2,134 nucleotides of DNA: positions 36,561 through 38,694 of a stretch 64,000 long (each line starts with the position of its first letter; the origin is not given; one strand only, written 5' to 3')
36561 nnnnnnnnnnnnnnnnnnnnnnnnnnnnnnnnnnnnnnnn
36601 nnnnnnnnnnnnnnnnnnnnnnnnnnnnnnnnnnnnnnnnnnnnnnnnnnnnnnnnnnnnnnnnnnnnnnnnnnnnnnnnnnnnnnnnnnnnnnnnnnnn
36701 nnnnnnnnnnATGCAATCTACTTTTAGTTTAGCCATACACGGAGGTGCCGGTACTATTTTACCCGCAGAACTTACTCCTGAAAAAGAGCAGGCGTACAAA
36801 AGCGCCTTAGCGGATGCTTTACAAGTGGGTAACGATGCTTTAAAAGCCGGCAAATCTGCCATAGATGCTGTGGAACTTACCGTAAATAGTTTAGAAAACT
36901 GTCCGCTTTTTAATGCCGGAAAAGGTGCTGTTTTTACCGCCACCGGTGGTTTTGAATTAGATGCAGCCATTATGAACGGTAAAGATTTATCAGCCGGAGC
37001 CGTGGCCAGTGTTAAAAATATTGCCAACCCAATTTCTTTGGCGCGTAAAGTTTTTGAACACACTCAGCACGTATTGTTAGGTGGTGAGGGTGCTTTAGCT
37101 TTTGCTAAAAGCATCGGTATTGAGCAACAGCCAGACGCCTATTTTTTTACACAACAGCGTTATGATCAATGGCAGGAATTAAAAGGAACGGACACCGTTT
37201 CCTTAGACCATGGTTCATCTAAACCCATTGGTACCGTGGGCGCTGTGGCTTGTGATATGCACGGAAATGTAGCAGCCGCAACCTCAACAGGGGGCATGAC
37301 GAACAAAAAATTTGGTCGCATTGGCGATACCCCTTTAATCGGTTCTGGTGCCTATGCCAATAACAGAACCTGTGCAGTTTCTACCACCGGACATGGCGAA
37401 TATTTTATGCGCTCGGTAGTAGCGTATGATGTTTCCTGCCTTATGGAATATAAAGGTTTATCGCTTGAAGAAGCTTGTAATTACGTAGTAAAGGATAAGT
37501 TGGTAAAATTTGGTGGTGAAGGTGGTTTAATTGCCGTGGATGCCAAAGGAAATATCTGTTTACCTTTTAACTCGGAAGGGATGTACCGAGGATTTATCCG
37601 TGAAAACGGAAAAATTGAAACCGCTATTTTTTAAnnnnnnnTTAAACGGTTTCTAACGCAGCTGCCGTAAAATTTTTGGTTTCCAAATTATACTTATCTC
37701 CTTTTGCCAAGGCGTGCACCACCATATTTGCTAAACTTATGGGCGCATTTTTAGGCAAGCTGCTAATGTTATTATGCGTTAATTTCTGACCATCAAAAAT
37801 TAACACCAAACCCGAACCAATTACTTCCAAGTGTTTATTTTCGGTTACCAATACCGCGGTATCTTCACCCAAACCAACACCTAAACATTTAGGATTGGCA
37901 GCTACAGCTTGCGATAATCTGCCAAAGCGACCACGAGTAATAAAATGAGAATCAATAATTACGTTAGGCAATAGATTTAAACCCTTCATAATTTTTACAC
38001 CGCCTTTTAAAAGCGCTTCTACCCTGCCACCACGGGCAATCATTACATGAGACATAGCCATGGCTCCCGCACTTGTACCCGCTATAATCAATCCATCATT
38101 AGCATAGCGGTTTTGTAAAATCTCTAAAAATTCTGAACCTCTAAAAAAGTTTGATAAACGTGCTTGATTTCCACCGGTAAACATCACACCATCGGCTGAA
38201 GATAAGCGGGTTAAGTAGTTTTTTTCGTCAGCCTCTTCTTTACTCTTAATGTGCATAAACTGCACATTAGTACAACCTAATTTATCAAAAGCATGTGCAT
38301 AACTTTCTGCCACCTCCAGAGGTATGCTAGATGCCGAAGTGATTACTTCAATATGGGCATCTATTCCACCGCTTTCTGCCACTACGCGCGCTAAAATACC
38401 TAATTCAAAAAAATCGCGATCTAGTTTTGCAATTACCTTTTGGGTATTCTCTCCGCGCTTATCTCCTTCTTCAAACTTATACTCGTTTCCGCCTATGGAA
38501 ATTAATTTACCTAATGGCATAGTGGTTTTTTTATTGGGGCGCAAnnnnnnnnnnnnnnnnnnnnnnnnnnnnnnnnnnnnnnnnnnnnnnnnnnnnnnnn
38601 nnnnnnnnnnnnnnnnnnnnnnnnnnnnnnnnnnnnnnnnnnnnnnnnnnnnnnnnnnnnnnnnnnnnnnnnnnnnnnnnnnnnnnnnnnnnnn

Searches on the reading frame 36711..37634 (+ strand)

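Call 31: search_protein_families(library=pfam, proteins=[window:36711-37634:+], max_evalue=0.001)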
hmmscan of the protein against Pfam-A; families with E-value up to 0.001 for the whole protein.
window:36711-37634:+ (307 aa): 1 family
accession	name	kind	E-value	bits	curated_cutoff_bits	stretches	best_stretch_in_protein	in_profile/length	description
PF01112.23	Asparaginase_2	-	2.1e-112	375.7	27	1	7-305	3-307/309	Asparaginase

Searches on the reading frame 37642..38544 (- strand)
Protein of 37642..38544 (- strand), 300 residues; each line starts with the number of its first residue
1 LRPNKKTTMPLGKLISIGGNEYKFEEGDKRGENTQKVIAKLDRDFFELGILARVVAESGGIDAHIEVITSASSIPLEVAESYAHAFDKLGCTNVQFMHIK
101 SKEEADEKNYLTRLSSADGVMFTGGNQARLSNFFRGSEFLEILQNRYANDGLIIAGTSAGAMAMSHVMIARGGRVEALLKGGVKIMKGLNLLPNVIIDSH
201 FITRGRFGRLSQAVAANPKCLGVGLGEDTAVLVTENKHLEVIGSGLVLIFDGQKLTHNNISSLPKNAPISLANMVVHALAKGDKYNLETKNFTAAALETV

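Call 31: search_protein_families(library=pfam, proteins=[window:37642-38544:-], max_evalue=0.001)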
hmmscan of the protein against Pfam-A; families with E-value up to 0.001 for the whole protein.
window:37642-38544:- (300 aa): 1 family
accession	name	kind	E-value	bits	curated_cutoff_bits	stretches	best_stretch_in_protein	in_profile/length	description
PF03575.23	Peptidase_S51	-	8.2e-23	81.6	23.9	1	77-237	47-202/206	Peptidase family S51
